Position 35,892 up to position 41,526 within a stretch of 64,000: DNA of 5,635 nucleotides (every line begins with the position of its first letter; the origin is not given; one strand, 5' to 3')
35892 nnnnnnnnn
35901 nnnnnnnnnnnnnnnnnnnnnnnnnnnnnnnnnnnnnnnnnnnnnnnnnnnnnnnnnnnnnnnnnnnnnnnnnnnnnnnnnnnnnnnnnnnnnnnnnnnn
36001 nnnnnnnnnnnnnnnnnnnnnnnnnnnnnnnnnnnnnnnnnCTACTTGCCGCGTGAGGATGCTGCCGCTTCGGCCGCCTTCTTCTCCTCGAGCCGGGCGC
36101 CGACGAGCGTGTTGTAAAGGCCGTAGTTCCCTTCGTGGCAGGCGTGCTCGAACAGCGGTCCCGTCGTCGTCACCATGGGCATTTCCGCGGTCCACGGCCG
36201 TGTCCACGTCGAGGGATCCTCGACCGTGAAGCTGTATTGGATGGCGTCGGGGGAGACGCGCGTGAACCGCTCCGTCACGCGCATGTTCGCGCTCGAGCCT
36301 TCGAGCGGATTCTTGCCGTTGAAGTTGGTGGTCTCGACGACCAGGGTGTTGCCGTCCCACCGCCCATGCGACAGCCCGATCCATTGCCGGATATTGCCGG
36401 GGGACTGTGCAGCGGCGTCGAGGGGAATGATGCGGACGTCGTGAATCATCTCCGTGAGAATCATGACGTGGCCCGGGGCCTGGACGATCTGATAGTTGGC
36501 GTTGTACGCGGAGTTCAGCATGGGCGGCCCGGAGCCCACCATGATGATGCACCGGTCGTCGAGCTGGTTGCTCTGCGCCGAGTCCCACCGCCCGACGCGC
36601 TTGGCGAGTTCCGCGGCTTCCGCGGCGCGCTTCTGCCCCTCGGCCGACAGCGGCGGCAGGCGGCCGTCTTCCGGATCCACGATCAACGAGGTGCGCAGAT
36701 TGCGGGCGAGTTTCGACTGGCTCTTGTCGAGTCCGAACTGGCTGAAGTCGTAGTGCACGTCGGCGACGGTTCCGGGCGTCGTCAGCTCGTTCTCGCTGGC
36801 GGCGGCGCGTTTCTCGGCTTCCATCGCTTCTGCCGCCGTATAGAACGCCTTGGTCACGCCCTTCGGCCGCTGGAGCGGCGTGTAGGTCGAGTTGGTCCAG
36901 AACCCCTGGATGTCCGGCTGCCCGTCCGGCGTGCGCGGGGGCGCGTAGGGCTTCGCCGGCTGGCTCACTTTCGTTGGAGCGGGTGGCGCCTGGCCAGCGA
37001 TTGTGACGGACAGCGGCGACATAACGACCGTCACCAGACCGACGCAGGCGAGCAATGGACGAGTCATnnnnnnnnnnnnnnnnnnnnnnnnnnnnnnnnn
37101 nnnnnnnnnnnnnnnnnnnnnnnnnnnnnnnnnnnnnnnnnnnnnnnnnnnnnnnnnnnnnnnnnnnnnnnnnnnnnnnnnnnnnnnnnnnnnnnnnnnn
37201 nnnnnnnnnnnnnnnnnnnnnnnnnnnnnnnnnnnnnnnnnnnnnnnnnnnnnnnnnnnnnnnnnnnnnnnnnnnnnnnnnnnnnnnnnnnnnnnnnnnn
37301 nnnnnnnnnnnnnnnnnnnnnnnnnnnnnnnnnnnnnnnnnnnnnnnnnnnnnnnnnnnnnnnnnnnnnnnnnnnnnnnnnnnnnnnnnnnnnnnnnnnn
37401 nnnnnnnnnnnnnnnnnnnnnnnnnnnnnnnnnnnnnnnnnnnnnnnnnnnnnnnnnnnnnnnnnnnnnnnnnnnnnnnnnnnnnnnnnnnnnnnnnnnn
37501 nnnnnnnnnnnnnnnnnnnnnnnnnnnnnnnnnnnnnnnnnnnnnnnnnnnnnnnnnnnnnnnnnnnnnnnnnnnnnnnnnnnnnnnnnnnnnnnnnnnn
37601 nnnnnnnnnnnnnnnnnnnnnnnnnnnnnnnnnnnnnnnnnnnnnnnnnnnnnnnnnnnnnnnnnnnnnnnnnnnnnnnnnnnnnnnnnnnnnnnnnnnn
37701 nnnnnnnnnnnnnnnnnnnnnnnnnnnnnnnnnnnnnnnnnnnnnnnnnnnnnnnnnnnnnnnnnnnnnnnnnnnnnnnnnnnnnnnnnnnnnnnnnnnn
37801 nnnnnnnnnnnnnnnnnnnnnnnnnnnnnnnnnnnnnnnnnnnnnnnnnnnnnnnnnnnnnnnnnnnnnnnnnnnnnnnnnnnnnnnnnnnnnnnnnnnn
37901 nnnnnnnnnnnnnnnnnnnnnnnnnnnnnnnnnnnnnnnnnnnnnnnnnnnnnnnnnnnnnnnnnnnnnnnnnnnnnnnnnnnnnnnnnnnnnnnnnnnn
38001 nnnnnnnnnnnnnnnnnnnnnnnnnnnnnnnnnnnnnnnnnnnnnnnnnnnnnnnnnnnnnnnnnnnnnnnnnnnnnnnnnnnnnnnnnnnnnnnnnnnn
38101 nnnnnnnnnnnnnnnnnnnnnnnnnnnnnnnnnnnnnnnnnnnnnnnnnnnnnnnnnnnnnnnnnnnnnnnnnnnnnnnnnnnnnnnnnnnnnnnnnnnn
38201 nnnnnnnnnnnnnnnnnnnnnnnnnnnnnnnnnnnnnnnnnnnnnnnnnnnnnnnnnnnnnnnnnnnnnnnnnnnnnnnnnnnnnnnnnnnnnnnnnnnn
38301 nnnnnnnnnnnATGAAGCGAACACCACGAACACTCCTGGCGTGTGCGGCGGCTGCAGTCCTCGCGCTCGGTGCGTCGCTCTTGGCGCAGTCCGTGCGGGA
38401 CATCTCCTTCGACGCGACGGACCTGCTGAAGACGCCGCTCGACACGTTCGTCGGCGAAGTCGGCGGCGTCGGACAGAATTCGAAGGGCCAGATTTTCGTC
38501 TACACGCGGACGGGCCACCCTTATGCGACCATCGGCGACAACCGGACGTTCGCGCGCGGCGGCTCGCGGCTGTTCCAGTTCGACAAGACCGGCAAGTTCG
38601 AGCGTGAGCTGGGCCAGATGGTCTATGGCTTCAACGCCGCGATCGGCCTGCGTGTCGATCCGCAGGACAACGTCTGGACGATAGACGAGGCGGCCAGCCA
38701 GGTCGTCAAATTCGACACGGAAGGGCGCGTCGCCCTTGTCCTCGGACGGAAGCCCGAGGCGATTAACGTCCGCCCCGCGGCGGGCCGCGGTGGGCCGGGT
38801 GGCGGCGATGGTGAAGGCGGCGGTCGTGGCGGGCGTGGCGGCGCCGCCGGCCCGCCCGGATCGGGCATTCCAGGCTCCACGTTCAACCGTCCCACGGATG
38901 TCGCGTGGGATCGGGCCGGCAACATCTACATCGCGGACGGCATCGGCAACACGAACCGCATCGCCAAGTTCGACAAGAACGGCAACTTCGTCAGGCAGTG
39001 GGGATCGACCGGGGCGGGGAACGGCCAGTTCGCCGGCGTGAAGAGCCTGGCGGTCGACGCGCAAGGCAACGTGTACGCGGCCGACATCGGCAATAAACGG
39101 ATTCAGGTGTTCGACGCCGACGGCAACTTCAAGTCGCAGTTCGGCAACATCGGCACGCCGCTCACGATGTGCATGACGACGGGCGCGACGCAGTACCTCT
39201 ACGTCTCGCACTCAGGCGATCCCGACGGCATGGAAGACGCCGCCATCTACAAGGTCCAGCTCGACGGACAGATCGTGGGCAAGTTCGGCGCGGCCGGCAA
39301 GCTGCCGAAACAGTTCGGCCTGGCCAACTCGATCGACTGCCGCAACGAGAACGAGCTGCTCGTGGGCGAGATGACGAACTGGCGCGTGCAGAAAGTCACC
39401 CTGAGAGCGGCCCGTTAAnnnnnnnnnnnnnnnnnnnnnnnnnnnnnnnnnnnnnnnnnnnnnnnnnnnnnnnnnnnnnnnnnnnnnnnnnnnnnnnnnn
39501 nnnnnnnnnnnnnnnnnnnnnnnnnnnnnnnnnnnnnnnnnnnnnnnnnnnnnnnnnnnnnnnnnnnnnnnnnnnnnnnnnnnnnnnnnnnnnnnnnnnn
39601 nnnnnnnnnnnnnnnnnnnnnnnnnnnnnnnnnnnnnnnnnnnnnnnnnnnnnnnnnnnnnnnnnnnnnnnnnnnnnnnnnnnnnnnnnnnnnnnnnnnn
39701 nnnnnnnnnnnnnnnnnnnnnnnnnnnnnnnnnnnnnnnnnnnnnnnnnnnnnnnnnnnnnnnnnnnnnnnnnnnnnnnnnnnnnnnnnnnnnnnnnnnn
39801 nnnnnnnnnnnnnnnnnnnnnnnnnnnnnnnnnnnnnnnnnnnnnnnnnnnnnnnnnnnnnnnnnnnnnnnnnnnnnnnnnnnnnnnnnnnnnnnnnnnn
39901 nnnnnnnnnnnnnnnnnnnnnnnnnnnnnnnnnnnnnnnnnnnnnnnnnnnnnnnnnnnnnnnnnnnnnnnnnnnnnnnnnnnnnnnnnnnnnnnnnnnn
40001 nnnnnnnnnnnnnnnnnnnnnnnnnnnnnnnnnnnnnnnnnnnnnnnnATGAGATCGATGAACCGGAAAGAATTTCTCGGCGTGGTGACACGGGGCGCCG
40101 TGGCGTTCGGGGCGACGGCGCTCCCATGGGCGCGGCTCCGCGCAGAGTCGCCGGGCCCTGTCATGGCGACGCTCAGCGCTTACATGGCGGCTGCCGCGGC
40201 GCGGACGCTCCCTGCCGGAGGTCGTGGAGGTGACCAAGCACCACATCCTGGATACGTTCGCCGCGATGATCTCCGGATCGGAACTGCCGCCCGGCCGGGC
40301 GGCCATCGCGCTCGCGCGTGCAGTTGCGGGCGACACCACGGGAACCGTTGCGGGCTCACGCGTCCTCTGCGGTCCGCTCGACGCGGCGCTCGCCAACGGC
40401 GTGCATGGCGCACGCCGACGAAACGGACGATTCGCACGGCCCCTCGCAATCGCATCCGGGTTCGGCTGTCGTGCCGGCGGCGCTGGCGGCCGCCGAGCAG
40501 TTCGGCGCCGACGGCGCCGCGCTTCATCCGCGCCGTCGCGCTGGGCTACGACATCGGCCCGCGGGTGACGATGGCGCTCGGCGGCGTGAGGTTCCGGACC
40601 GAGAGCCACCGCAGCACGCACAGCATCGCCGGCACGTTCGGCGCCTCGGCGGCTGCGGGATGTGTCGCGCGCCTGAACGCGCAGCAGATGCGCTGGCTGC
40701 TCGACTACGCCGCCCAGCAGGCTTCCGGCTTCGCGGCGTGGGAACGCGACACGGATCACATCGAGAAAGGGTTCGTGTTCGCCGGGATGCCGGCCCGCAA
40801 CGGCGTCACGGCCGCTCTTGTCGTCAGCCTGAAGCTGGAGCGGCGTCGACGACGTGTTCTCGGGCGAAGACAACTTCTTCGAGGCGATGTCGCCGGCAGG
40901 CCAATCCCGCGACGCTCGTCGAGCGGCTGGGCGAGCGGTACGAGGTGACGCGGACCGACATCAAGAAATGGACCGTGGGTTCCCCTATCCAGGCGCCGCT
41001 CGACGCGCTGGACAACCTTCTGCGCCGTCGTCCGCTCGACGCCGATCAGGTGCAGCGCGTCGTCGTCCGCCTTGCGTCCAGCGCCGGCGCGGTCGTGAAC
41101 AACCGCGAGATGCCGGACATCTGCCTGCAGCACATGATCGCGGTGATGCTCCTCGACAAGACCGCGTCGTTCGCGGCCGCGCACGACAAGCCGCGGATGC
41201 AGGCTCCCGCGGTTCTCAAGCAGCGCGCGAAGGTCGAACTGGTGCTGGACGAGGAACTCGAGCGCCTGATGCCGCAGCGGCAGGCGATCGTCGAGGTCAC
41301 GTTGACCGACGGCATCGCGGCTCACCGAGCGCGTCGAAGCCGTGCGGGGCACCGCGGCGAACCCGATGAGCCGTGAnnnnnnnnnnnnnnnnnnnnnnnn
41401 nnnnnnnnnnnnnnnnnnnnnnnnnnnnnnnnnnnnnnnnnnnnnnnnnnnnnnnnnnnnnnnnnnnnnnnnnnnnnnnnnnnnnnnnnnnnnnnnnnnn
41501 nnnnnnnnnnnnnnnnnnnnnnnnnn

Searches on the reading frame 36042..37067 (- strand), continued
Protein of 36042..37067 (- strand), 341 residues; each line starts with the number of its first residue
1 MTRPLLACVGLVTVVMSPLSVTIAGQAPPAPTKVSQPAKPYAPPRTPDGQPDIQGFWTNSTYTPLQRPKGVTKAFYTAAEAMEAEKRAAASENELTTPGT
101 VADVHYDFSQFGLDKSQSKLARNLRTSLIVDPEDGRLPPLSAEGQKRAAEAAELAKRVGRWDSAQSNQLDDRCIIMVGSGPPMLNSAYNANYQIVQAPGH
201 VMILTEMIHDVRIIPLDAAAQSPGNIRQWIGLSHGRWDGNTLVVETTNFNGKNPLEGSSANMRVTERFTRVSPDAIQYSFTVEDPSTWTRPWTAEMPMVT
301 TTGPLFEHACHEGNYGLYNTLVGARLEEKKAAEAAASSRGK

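Call 41: find_homologous_proteins(query=A2, max_evalue=0.001)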
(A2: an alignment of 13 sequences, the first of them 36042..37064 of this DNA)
Query A2 (13 sequences) (340 aa, profile of the alignment): 7919 proteins with E <= 0.001 among 8000 candidates; the best 120 are listed.
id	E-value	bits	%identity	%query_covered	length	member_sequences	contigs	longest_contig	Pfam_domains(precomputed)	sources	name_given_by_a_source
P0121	6.1e-234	793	51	87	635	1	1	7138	-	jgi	jgi:hypothetical protein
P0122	2.8e-229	778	49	81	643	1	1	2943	-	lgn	-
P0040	2.1e-154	532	78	85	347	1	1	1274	-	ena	-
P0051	9.1e-153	526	77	85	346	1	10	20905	-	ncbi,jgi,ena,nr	ncbi:MAG: hypothetical protein DMG12_07515 [Acidobacteria bacterium]|nr:MAG: hypothetical protein DM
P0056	1.3e-152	526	77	85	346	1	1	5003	-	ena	-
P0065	1.3e-152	526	76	85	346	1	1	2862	-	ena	-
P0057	1.4e-152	526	77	85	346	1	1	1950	-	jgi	-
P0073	1.6e-152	526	71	95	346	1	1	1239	-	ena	-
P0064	2.7e-152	525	76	85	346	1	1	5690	-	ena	-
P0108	5.6e-152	524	75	87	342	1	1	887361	-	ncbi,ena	-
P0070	2.1e-151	522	76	85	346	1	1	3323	-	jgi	-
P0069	3.0e-151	521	76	85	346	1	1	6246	-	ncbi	-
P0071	8.5e-151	520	76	85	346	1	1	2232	-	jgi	-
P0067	8.5e-151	520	76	85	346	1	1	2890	-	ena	-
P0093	1.6e-150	519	68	98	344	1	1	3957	-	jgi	jgi:hypothetical protein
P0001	5.5e-146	504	100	100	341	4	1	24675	-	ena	-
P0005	1.4e-145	503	89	100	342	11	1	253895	-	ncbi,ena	-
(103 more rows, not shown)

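Call 53: search_protein_representatives(alignment_id=A1)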
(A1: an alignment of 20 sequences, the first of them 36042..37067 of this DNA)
Query: 20 sequences, 344 profile positions. Proteins with E-value up to 0.001 (for the whole library): 20059; up to 1e-10: 9293; up to 1e-30: 1930. The best 150 are listed.
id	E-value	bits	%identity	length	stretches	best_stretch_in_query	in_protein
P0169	6.7e-148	508.7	-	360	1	11-341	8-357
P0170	8.7e-145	498.5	-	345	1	5-341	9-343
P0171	8.0e-140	482.2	-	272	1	74-342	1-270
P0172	3.7e-127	440.5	-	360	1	1-343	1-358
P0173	1.9e-123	428.3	-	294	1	28-256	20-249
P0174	1.2e-119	415.9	-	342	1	3-339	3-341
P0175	1.8e-102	359.3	-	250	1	1-239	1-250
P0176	5.6e-102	357.7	-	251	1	143-326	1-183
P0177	8.8e-102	357.1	-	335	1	4-331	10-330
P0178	1.7e-101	356.2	-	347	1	1-341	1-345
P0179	1.0e-100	353.6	-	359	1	7-338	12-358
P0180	2.0e-99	349.3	-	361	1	1-334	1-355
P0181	2.6e-98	345.7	-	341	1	12-340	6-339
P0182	3.5e-98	345.2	-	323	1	26-334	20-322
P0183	6.2e-97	341.1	-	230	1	67-283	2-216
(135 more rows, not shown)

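Call 60: predict_structure(alignment_id=A5)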
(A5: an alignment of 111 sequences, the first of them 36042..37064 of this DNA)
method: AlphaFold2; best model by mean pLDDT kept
length: 340 residues; sequences in the alignment: 111
mean_pLDDT: 86.8   pTM: 0.83
mean pLDDT of the five models: 86.8, 86.5, 85.9, 85.8, 85.7
residues with pLDDT >= 90: 200; 70-90: 87; 50-70: 47; < 50: 6
segments of 3 or more residues with pLDDT < 50: none
pLDDT, mean of each block of 10 residues (from residue 1): 51 52 55 80 97 97 97 98 94 69 69 88 98 98 95 84 82 88 91 97 90 82 90 97 96 90 98 98 98 98 80 75 89 93
secondary structure, 60 per line:
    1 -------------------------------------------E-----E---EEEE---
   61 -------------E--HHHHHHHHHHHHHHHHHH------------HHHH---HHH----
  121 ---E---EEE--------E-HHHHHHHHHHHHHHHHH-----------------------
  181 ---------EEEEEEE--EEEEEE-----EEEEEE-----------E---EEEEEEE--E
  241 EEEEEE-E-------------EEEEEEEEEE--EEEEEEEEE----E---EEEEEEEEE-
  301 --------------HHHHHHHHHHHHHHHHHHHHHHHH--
elements in order: E54-57 H77-94 H107-110 E128-130 H141-157 E190-196 E199-204 E210-215 E231-237 E240-246 E262-271 E274-282 E291-299 H315-338

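Call 63: fold_search(model_id=the predicted structure, library=pdb)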
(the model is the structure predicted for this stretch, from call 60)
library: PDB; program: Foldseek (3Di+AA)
matches with E <= 10: 1272; with E <= 0.001: 0
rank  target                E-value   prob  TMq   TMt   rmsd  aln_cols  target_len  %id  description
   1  3i17_A                9.2e-03  0.87  0.21  0.42   8.0       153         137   16  Crystal structure of the apo R132K:L121E mutant of cellular retinoic acid-binding protein II at 1.68 angstrom resoluti (released 2009-07-28)
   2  4qgw_A                1.4e-02  0.93  0.23  0.46   7.0       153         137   15  Crystal structure of the R132K:R111L:L121D mutant of Cellular Retinoic Acid Binding ProteinII complexed with a synthet (released 2015-01-28)
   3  5z4g_A                1.7e-02  0.99  0.24  0.53   4.8       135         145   12  Crystal structure of secretory abundant heat soluble protein 4 from Ramazzottius varieornatus (released 2018-04-11)
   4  3fa9_A                1.7e-02  0.82  0.22  0.43   7.3       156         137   15  Crystal structure of the apo R132K:Y134F:R111L:L121D mutant of cellular retinoic acid-binding protein II at 1.94 angst (released 2009-10-27)
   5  2f73_A                1.8e-02  0.97  0.20  0.44   5.2       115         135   12  Crystal structure of human fatty acid binding protein 1 (FABP1) (released 2005-12-13)
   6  7snt_B                2.2e-02  0.80  0.20  0.41   7.1       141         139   12  2.20A Resolution Structure of NanoLuc Luciferase with Bound Substrate Analog 3-methoxy-furimazine (released 2022-11-16)
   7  4i3c_A                2.5e-02  0.93  0.20  0.43   5.7       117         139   13  Crystal structure of fluorescent protein UnaG N57Q mutant (released 2013-06-19)
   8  5l8o_A                3.2e-02  0.96  0.20  0.48   4.7       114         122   12  crystal structure of human FABP6 in complex with cholate (released 2016-08-24)
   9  4i3d_A                3.4e-02  0.91  0.21  0.44   5.9       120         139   13  Crystal structure of fluorescent protein UnaG N57A mutant (released 2013-06-19)
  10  8bo9_C                3.4e-02  0.80  0.19  0.34   6.6       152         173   10  NanoLuc-D9R/H57A/K89R mutant complexed with azacoelenterazine bound in intra-barrel catalytic site (released 2023-09-27)
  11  8aqh_A                3.8e-02  0.95  0.22  0.40   5.2       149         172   11  NanoLuc-Y94A luciferase mutant (released 2023-08-23)
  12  4ae7                  4.0e-02  0.13  0.13  0.20  16.4       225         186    8  Crystal structure of human THEM5 (released 2012-07-11)
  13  3fa6_A                4.5e-02  0.85  0.20  0.43   6.2       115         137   16  Crystal structure of the R132K:Y134F:R111L:L121D:T54V mutant of cellular retinoic acid-binding protein II complexed wi (released 2009-10-27)
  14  5z4g_B                5.1e-02  0.94  0.24  0.51   5.0       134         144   11  Crystal structure of secretory abundant heat soluble protein 4 from Ramazzottius varieornatus (released 2018-04-11)
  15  5o15_B                5.1e-02  0.28  0.15  0.17  17.1       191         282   11  Crystal structure of bifunctional dehydratase-cyclase domain in ambruticin biosynthesis (released 2017-11-08)
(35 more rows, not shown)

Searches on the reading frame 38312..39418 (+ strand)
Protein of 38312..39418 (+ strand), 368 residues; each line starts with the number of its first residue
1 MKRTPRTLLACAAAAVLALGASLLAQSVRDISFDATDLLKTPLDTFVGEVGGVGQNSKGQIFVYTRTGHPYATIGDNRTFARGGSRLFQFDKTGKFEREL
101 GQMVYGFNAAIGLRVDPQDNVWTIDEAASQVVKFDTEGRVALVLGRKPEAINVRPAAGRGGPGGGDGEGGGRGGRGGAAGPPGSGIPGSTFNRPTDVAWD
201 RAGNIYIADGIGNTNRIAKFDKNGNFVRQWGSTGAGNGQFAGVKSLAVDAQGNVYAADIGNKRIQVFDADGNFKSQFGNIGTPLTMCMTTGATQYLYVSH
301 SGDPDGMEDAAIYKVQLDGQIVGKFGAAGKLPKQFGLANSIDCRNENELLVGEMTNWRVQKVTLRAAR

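Call 3: search_protein_families(library=pfam, proteins=[window:38312-39418:+], max_evalue=0.01)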
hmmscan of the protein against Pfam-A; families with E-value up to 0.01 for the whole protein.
window:38312-39418:+ (368 aa): 6 families
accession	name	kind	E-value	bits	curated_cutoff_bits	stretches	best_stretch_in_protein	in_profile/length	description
PF01436.27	NHL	-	7.8e-14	51.4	20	2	191-220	1-28/28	NHL repeat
PF17170.10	DUF5128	-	1.2e-10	41.5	22.9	1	203-321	54-171/321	6-bladed beta-propeller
PF08450.18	SGL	-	2e-06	28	26.3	1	205-299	148-243/246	SMP-30/Gluconolactonase/LRE-like region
PF13449.12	Phytase-like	-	7.8e-05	23.1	27.6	0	112-153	72-112/284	Esterase-like activity of phytase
PF22701.2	Mala_s_1-like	-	0.00057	20.1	27.5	0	195-271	91-160/195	Mal s 1 allergenic protein-like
PF25021.1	TEN_NHL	-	0.0035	16.8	27.1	0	235-265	324-354/357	Teneurin NHL domain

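Call 34: search_protein_families(library=ncbifam, proteins=[window:38312-39418:+], max_evalue=0.01)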
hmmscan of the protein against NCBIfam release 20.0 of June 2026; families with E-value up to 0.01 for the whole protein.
window:38312-39418:+ (368 aa): 4 families
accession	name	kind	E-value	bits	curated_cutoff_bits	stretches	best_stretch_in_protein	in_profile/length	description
NF035926.1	scyF_NHL_VPEP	equivalog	4.8e-25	88.5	350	2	184-282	144-241/376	scytonemin biosynthesis PEP-CTERM protein ScyF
NF033206.1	ScyE_fam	subfamily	5.2e-08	32.8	80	1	191-258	7-90/333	ScyD/ScyE family protein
NF047780.1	LIC12708_fam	subfamily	1.9e-06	27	150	1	191-277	119-220/391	LIC_12708 family protein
NF047494.1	Lepto_SBBP_lipo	equivalog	0.0054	15.4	400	0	211-265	336-390/466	SBBP repeat beta-propeller lipoprotein, LipL53 family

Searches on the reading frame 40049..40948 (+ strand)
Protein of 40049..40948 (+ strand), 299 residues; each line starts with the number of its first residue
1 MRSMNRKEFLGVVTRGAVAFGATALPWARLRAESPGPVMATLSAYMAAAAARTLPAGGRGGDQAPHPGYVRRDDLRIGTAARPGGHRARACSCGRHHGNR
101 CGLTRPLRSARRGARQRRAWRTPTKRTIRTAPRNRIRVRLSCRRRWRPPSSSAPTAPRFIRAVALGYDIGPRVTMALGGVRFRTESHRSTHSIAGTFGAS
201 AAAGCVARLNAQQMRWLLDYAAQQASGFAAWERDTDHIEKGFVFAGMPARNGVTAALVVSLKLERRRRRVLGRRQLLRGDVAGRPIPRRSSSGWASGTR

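Call 3: search_protein_families(library=pfam, proteins=[window:40049-40948:+], max_evalue=0.01)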
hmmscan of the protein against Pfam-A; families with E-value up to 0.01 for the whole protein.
window:40049-40948:+ (299 aa): 1 family
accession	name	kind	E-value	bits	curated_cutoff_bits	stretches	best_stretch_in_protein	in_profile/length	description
PF03972.19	MmgE_PrpD_N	-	4e-16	59.4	32.1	1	157-260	117-215/244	MmgE/PrpD N-terminal domain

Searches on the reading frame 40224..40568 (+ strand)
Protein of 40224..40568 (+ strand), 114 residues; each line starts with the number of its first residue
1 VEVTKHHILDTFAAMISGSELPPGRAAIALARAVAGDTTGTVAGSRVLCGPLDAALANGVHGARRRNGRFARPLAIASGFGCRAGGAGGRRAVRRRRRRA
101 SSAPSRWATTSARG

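Call 3: search_protein_families(library=pfam, proteins=[window:40224-40568:+], max_evalue=0.01)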
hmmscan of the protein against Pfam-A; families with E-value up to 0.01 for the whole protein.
window:40224-40568:+ (114 aa): 1 family
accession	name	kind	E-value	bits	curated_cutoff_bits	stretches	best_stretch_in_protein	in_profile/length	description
PF03972.19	MmgE_PrpD_N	-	1.8e-06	27.8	32.1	1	3-60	22-79/244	MmgE/PrpD N-terminal domain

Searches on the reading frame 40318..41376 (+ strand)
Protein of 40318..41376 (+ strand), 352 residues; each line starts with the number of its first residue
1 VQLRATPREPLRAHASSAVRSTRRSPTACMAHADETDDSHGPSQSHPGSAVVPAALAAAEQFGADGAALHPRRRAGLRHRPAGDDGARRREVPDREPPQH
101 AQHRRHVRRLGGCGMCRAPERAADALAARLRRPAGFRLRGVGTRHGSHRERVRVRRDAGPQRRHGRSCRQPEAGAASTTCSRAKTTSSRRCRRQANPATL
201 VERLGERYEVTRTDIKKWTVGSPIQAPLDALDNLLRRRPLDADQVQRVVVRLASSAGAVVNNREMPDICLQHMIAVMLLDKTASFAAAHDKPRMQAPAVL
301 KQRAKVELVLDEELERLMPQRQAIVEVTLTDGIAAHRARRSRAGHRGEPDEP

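Call 3: search_protein_families(library=pfam, proteins=[window:40318-41376:+], max_evalue=0.01)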
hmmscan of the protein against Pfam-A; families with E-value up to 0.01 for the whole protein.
window:40318-41376:+ (352 aa): 2 families
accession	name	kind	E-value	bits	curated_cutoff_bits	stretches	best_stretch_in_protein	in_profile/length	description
PF19305.4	MmgE_PrpD_C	-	2.3e-18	67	32.1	1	223-349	6-138/173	MmgE/PrpD C-terminal domain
PF03972.19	MmgE_PrpD_N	-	1.5e-06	28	32.1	1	28-68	78-118/244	MmgE/PrpD N-terminal domain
